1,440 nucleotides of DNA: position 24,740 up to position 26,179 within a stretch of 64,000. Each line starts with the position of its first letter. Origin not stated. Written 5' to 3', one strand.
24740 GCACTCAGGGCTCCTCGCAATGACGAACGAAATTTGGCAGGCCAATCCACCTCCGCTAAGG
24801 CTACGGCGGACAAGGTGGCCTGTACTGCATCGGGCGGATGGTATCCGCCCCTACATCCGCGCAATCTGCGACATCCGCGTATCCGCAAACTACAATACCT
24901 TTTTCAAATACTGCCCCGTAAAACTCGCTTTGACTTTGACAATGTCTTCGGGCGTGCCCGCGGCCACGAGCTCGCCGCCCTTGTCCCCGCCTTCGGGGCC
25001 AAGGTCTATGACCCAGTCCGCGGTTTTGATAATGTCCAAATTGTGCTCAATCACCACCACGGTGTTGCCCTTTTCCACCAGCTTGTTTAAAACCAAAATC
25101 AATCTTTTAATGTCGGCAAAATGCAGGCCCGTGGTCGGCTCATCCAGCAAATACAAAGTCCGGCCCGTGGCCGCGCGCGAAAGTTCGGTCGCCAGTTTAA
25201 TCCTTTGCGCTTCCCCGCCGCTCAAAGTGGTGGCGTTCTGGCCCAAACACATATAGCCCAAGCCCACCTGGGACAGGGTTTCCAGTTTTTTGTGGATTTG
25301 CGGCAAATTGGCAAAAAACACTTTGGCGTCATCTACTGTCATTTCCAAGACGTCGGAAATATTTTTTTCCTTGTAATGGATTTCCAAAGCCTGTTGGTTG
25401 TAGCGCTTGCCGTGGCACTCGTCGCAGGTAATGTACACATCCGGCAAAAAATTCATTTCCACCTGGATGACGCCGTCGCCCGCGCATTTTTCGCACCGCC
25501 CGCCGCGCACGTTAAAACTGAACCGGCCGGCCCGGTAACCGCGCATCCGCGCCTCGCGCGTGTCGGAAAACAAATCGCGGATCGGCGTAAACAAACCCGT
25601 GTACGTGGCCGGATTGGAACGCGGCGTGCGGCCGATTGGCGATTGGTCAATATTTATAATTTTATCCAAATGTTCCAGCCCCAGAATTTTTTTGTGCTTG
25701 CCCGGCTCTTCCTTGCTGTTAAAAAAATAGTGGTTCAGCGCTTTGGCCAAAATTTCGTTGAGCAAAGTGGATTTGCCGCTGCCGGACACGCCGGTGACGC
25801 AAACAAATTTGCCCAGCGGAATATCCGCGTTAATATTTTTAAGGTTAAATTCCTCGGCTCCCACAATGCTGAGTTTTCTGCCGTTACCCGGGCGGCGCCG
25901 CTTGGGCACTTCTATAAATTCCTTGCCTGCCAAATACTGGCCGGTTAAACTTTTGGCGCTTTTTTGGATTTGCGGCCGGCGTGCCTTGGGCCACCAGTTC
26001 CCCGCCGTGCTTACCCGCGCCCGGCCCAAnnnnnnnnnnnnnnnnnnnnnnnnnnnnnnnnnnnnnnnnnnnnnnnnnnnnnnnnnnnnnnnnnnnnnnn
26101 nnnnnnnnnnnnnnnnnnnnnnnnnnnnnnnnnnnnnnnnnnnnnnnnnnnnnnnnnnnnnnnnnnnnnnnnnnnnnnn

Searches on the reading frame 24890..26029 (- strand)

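Call 89: search_protein_families(library=pfam, proteins=[window:24890-26029:-], max_evalue=0.001)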
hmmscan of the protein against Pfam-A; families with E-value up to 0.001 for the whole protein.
window:24890-26029:- (379 aa): 6 families
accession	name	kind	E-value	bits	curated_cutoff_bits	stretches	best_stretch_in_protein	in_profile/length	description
PF00005.33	ABC_tran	-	8.7e-14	52.7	25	2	211-300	55-137/137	ABC transporter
PF13304.12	AAA_21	-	4.4e-08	34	27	1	266-326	235-295/304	AAA domain, putative AbiEii toxin, Type IV TA system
PF02463.25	SMC_N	-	1.4e-05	25.1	40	1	67-341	17-209/220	RecF/RecN/SMC N terminal domain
PF13191.12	AAA_16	-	5.7e-05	24.1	32.6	0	74-105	25-58/167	AAA ATPase domain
PF25199.1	nSTAND_NTPase5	-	9.8e-05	22.6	34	0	73-98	41-66/145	Novel STAND NTPase 5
PF03193.22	RsgA_GTPase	-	0.00066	20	30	0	60-112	94-146/174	RsgA GTPase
